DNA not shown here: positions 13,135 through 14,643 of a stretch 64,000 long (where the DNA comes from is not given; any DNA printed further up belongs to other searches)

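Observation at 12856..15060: Low-G+C islet at tRNA-Arg(CCU) carrying a coupled two-nuclease operon with no methyltransferase: candidate undescribed defence module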

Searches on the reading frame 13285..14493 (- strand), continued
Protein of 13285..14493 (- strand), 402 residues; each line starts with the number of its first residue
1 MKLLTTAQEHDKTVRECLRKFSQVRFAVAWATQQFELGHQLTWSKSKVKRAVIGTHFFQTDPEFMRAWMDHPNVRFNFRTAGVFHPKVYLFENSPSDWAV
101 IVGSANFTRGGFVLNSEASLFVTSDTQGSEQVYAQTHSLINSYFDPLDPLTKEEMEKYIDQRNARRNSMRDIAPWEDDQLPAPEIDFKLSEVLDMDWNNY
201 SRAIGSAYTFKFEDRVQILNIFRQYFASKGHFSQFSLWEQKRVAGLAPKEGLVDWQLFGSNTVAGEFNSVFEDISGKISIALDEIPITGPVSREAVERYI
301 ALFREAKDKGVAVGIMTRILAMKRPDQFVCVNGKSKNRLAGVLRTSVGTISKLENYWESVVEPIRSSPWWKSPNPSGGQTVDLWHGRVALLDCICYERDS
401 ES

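Call 43: fold_search(model_id=the predicted structure, library=pdb)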
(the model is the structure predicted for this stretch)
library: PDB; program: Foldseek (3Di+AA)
matches with E <= 10: 219; with E <= 0.001: 5
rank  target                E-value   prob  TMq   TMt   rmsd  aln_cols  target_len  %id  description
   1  7clg_B                6.0e-07  1.00  0.34  0.18  10.9       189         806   21  Crystal structure of the ATP-dependent restriction endonuclease SauUSI (released 2021-01-20)
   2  7clg_A                5.5e-06  1.00  0.31  0.16  10.8       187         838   22  Crystal structure of the ATP-dependent restriction endonuclease SauUSI (released 2021-01-20)
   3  4rct_A                1.1e-04  1.00  0.26  0.29   4.6       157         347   14  Crystal structure of R-protein of NgoAVII restriction endonuclease (released 2014-12-24)
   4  4gel_A                1.3e-04  1.00  0.29  0.57   3.4       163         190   16  Crystal structure of Zucchini (released 2012-10-17)
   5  4ggj                  6.3e-04  1.00  0.26  0.55   3.9       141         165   20  Crystal structure of Zucchini from mouse (mZuc / PLD6 / MitoPLD) (released 2012-10-10)
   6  8v06_A                1.4e-03  1.00  0.24  0.23   5.6       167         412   17  Crystal structure of mouse PLD3 co-crystallized with 5'Pi-ssDNA for 9 days (released 2024-03-13)
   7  4gel_B                2.1e-03  1.00  0.29  0.54   3.6       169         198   17  Crystal structure of Zucchini (released 2012-10-17)
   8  5qhm                  2.1e-03  1.00  0.27  0.58   3.8       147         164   11  PanDDA analysis group deposition of models with modelled events (e.g. bound ligands) -- Crystal Structure of human FAM83 (released 2018-12-19)
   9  8q1x_A                3.2e-03  1.00  0.25  0.24   5.1       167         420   16  Structural analysis of PLD3 reveals insights into the mechanism of lysosomal 5' exonuclease-mediated nucleic acid degr (released 2023-12-06)
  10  4urj_C                3.4e-03  1.00  0.24  0.51   6.4       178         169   13  Crystal structure of human BJ-TSA-9 (released 2014-10-01)
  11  8v5t_A                4.2e-03  1.00  0.25  0.24   4.9       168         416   17  Crystal structure of Alzheimers disease phospholipase D3 (released 2024-10-09)
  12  4gem_A                4.9e-03  1.00  0.29  0.56   3.4       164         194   14  Crystal structure of Zucchini (K171A) (released 2012-10-17)
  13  4urj_A                5.5e-03  1.00  0.25  0.52   6.1       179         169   11  Crystal structure of human BJ-TSA-9 (released 2014-10-01)
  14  4urj_D                5.8e-03  1.00  0.24  0.49   6.4       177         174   12  Crystal structure of human BJ-TSA-9 (released 2014-10-01)
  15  5lzk_A                6.8e-03  1.00  0.25  0.54   5.3       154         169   10  Structure of the domain of unknown function DUF1669 from human FAM83B (released 2016-10-26)
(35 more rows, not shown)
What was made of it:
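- On PLD-superfamily nucleases (Nuc, BfiI, NgoFVII, SauUSI type): The top Foldseek hits are SauUSI, NgoAVII, Zucchini and PLD3 (call 43).
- PLD-superfamily members include phospholipid synthases, polyphosphate kinases and RNA-processing nucleases such as Zucchini, PLD3 and PPK, all among the Foldseek hits (call 43).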

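Call 44: search_protein_families(library=pfam, alignment_id=A1, max_evalue=1)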
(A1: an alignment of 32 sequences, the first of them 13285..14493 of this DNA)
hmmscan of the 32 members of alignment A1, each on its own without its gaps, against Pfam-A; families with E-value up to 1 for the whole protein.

A. member 1, window:13285-14493:- (402 aa): 5 families
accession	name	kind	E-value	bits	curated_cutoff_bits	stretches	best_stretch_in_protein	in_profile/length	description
PF13091.12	PLDc_2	-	1.2e-08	35.2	27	1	72-126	69-119/132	PLD-like domain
PF09565.16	RE_NgoFVII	-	0.00017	21.4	23.8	1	83-128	92-137/162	NgoFVII restriction endonuclease N-terminal PLD domain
PF10681.14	Rot1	-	0.03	14.3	23.2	1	42-124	4-84/209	Chaperone for protein-folding within the ER, fungal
PF24274.1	NttE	-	0.074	12.7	27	1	132-165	116-148/284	T2SS substrate NttE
PF14386.11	DUF4417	-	0.11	12.4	28.9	1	46-98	29-82/183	Domain of unknown function (DUF4417)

B. families by the number of members that match (of 32 scanned): 27 families (the first 25 are shown)
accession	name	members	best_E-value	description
PF13091.12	PLDc_2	32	3.4e-09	PLD-like domain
PF09565.16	RE_NgoFVII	30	5.3e-10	NgoFVII restriction endonuclease N-terminal PLD domain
PF19827.4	DUF6308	13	0.00052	Family of unknown function (DUF6308)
PF13090.12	PP_kinase_C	9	0.00062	Polyphosphate kinase C-terminal domain 2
PF00113.28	Enolase_C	4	0.023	Enolase, C-terminal TIM barrel domain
PF06087.18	Tyr-DNA_phospho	3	0.055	Tyrosyl-DNA phosphodiesterase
PF10681.14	Rot1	2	0.0078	Chaperone for protein-folding within the ER, fungal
PF06479.17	Ribonuc_2-5A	2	0.0082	Ribonuclease 2-5A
PF02671.26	PAH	2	0.09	Paired amphipathic helix repeat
PF10276.14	zf-CHCC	2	0.18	Zinc-finger domain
PF22456.1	PqqF-like_C_4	1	0.015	PQQ synthase PqqF-like, C-terminal lobe domain 4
PF13420.13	Acetyltransf_4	1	0.021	Acetyltransferase (GNAT) domain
PF06683.16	DUF1184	1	0.023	Protein of unknown function (DUF1184)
PF13979.11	SopA_C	1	0.024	SopA-like catalytic domain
PF25704.1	AcrF2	1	0.045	Anti-CRISPR protein AcrF2 protein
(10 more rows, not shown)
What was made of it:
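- Closest known: BfiI and NgoAVII/NgoFVII. Same: 30 of 32 family members hit RE_NgoFVII (call 44).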

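Call 58: find_related_loci(query=A1, collection=viral_contigs, flank=5000)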
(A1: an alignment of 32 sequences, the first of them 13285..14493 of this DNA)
Query A1 (402 aa) in viral_contigs; peptide patterns used: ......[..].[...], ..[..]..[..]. (x = any residue, [..] = any of these).
60 stretches matched a pattern; 9 encode a relative of the query (tblastn E <= 1e-3); 9 distinct loci.
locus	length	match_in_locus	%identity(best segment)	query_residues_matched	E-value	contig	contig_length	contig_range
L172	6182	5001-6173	36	1-397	4e-73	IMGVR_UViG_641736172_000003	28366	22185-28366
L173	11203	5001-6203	30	1-397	9e-65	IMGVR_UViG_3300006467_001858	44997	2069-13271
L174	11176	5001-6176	31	1-397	1e-64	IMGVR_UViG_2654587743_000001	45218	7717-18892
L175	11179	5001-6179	33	1-397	1e-63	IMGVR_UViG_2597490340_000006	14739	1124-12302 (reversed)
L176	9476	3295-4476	31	1-397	6e-60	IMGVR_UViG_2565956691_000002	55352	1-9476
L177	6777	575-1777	30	1-396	3e-56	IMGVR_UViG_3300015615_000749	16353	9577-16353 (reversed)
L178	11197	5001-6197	30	4-402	3e-51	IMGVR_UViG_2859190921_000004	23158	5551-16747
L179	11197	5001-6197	30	4-402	6e-51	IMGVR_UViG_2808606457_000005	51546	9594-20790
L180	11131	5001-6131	31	14-397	1e-44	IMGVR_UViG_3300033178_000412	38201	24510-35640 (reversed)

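Call 62: search_protein_families(library=pfam, proteins=[P0002, P0019, P0024, P0060, P0063, P0079, P0046, P0106, P0012, P0025], max_evalue=1)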
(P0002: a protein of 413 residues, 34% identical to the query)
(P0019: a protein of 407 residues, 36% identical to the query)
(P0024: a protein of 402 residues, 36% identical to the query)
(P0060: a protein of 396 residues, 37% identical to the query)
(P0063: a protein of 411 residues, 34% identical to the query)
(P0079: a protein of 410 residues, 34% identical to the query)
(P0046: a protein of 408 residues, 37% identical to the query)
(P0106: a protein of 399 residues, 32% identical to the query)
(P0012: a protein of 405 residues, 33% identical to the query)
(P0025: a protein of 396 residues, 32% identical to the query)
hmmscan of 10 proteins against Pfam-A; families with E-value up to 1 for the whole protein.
P0002 (413 aa): 4 families
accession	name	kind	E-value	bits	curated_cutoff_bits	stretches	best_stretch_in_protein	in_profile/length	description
PF13091.12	PLDc_2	-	1.3e-07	32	27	1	73-127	70-120/132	PLD-like domain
PF09565.16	RE_NgoFVII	-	0.00021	21.1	23.8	1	74-127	84-137/162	NgoFVII restriction endonuclease N-terminal PLD domain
PF10681.14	Rot1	-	0.0078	16.2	23.2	1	46-122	7-82/209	Chaperone for protein-folding within the ER, fungal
PF10276.14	zf-CHCC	-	0.29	11.7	27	0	85-100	15-30/37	Zinc-finger domain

P0019 (407 aa): 3 families
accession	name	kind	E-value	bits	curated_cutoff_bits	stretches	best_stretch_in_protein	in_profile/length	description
PF13091.12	PLDc_2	-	2.5e-05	24.6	27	1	73-144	70-132/132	PLD-like domain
PF09565.16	RE_NgoFVII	-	0.00034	20.4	23.8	1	75-125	85-135/162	NgoFVII restriction endonuclease N-terminal PLD domain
PF19827.4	DUF6308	-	0.21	11.9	27.3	0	314-348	106-138/193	Family of unknown function (DUF6308)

P0024 (402 aa): 3 families
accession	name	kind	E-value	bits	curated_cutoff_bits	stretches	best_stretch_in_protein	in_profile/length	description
PF13091.12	PLDc_2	-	4.1e-08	33.6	27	1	73-126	70-119/132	PLD-like domain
PF09565.16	RE_NgoFVII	-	0.0016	18.2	23.8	1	84-123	93-133/162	NgoFVII restriction endonuclease N-terminal PLD domain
PF19827.4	DUF6308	-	0.019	15.3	27.3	1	273-349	64-139/193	Family of unknown function (DUF6308)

P0060 (396 aa): 3 families
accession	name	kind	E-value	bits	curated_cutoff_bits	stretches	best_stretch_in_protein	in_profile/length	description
PF13091.12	PLDc_2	-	2e-05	24.9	27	1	74-125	71-118/132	PLD-like domain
PF09565.16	RE_NgoFVII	-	0.00012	21.8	23.8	1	75-123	85-133/162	NgoFVII restriction endonuclease N-terminal PLD domain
PF19827.4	DUF6308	-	0.024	14.9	27.3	1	274-360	64-153/193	Family of unknown function (DUF6308)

P0063 (411 aa): 2 families
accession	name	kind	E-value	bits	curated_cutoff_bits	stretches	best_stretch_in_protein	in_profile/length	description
PF13091.12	PLDc_2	-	3.4e-07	30.6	27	1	74-126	71-119/132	PLD-like domain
PF09565.16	RE_NgoFVII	-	1.2e-05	25.1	23.8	1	82-127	91-136/162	NgoFVII restriction endonuclease N-terminal PLD domain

P0079 (410 aa): 2 families
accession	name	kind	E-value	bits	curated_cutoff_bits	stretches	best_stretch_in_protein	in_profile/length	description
PF13091.12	PLDc_2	-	3.9e-07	30.4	27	1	73-140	70-128/132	PLD-like domain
PF09565.16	RE_NgoFVII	-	3.5e-05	23.6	23.8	1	82-127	91-137/162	NgoFVII restriction endonuclease N-terminal PLD domain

P0046 (408 aa): 2 families
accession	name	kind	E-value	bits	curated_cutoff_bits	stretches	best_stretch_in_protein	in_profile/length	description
PF13091.12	PLDc_2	-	3.9e-07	30.4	27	1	80-127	77-119/132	PLD-like domain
PF09565.16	RE_NgoFVII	-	6.3e-05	22.8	23.8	1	83-125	92-136/162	NgoFVII restriction endonuclease N-terminal PLD domain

P0106 (399 aa): 3 families
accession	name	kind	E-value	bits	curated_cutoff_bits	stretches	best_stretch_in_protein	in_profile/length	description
PF13091.12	PLDc_2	-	3.4e-09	37.1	27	1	64-129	60-122/132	PLD-like domain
PF09565.16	RE_NgoFVII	-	4.9e-07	29.6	23.8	1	72-133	77-145/162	NgoFVII restriction endonuclease N-terminal PLD domain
PF06087.18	Tyr-DNA_phospho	-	0.055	12.8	22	1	78-118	95-135/445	Tyrosyl-DNA phosphodiesterase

P0012 (405 aa): 6 families
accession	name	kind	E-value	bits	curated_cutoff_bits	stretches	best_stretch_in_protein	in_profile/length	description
PF09565.16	RE_NgoFVII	-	2.2e-09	37.3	23.8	1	73-129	83-139/162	NgoFVII restriction endonuclease N-terminal PLD domain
PF13091.12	PLDc_2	-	2.7e-08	34.2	27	1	71-133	68-121/132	PLD-like domain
PF13090.12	PP_kinase_C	-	0.014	15.3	25.8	1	85-162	90-164/172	Polyphosphate kinase C-terminal domain 2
PF06683.16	DUF1184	-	0.023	14.7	25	1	145-203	132-189/203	Protein of unknown function (DUF1184)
PF18493.6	DUF5617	-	0.08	13.6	26.3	1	157-199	3-44/90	Domain of unknown function (DUF5617)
PF19824.4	Tlp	-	0.096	13.4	25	1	130-173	11-55/70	Small, acid-soluble spore protein Tlp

P0025 (396 aa): 4 families
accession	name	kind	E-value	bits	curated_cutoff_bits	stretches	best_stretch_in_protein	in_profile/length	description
PF09565.16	RE_NgoFVII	-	5.3e-10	39.3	23.8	1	63-137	73-149/162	NgoFVII restriction endonuclease N-terminal PLD domain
PF13091.12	PLDc_2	-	5.3e-08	33.2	27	1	71-127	66-122/132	PLD-like domain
PF13090.12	PP_kinase_C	-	0.0017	18.3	25.8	1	85-168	90-168/172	Polyphosphate kinase C-terminal domain 2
PF11157.13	DUF2937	-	0.25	11.6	25.3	1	117-166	37-87/162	Protein of unknown function (DUF2937)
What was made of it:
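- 13288..13926 (-): All-alpha C-terminal domain, residues 190-402. It is the inferred DNA-target recognition module. Weak sub-threshold DUF6308 hits fall at residues ~273-360 in 13 of 32 homologues (calls 44, 62).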

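Call 64: fold_search(model_id=the predicted structure, library=viral)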
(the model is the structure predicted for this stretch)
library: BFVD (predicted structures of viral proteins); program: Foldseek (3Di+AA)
matches with E <= 10: 138; with E <= 0.001: 0
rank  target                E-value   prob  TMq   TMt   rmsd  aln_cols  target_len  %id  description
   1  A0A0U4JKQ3            1.2e-03  1.00  0.28  0.43  11.0       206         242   13  NucT-like nuclease [Arthrobacter phage Galaxy]
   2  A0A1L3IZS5            2.1e-03  1.00  0.27  0.38   3.5       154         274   15  (no name in the UniProt tables at hand)
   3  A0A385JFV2            5.6e-03  1.00  0.24  0.36  10.6       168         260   12  Major envelope protein (Fragment) [Orf virus]
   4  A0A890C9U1            7.0e-03  1.00  0.24  0.42   3.7       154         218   13  Major envelope protein (Fragment) [Orf virus]
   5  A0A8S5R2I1            9.1e-03  0.99  0.24  0.40   9.3       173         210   10  Uncharacterized protein [Siphoviridae sp. ctXX925]
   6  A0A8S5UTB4            2.1e-02  0.98  0.22  0.38   5.4       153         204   16  Polyphosphate kinase C-terminal domain 1 [Siphoviridae sp. ct4fm14]
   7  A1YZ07                2.3e-02  1.00  0.23  0.52   4.2       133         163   14  Major envelope protein (Fragment) [Rabbit fibroma virus]
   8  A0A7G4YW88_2          1.2e-01  0.08  0.11  0.08  19.5       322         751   13  (no name in the UniProt tables at hand)
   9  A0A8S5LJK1            1.4e-01  0.12  0.08  0.11  25.1       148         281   16  Uncharacterized protein [Myoviridae sp. ct6uZ8]
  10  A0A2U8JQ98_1          2.9e-01  0.05  0.11  0.07  25.0       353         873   10  Nonstructural polyprotein (Fragment) [Robinvale bee virus 7]
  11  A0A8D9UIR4            3.1e-01  0.06  0.12  0.08  29.9       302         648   14  (no name in the UniProt tables at hand)
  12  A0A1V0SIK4            4.0e-01  0.03  0.09  0.07  25.5       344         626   10  Uncharacterized protein [Klosneuvirus KNV1]
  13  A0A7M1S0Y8            6.5e-01  0.08  0.09  0.17  13.7       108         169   14  Uncharacterized protein [uncultured phage cr108_1]
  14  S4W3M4                7.2e-01  0.03  0.09  0.10  22.4       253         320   10  Poxvirus Late Transcription Factor VLTF3 like protein [Pandoravirus salinus]
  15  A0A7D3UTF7            8.0e-01  0.02  0.09  0.11  25.9       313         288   12  SMODS and SLOG-associating 2TM effector domain-containing protein [Fadolivirus FV1/VV64]
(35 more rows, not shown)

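Call 68: search_protein_families(library=phrogs, proteins=[window:13285-14493:-], max_evalue=0.1)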
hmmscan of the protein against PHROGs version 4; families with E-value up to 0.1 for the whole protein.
window:13285-14493:- (402 aa): 1 family
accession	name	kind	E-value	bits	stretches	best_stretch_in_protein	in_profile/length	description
phrog_28026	-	unknown function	0.00015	21.9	1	15-170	18-172/455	-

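Call 73: search_protein_families(library=pfam, alignment_id=A4, max_evalue=0.00001)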
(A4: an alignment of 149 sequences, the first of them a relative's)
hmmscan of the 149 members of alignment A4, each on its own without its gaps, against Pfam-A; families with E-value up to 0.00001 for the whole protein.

A. member 1, L001:5795-7294:+ (500 aa): 3 families
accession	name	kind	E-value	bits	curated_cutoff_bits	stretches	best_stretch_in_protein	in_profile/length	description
PF12805.13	FUSC-like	-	1.6e-92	310.1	22.1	1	68-347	1-283/284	FUSC-like inner membrane protein yccS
PF13515.12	FUSC_2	-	1.5e-19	70.8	25.6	1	406-498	3-95/126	Fusaric acid resistance protein-like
PF04632.18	FUSC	-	1.5e-07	30.9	30.9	1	410-475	20-84/660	Fusaric acid resistance protein family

B. families by the number of members that match (of 149 scanned): 100 families (the first 25 are shown)
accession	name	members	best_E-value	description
PF02384.22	N6_Mtase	5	5e-99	N-6 DNA Methylase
PF12805.13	FUSC-like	5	3.4e-93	FUSC-like inner membrane protein yccS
PF13515.12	FUSC_2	5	7.7e-20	Fusaric acid resistance protein-like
PF04632.18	FUSC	5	1.8e-08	Fusaric acid resistance protein family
PF12161.14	HsdM_N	4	7.7e-25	HsdM N-terminal domain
PF07669.17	Eco57I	4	1.5e-09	Eco57I restriction-modification methylase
PF05016.21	ParE_toxin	3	4.3e-16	ParE toxin of type II toxin-antitoxin system, parDE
PF01797.21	Y1_Tnp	2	2.8e-41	Transposase IS200 like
PF01266.30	DAO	2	9.6e-38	FAD dependent oxidoreductase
PF13091.12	PLDc_2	2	1e-35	PLD-like domain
PF00069.31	Pkinase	2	1.9e-22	Protein kinase domain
PF00959.24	Phage_lysozyme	2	1.9e-13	Phage lysozyme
PF04851.21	ResIII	2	4.3e-11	Type III restriction enzyme, res subunit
PF05175.20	MTS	2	9.2e-07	Methyltransferase small domain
PF03573.19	OprD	1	1.7e-138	outer membrane porin, OprD family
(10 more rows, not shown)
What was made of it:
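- Most PLD-family neighbours are housekeeping genes (call 73).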
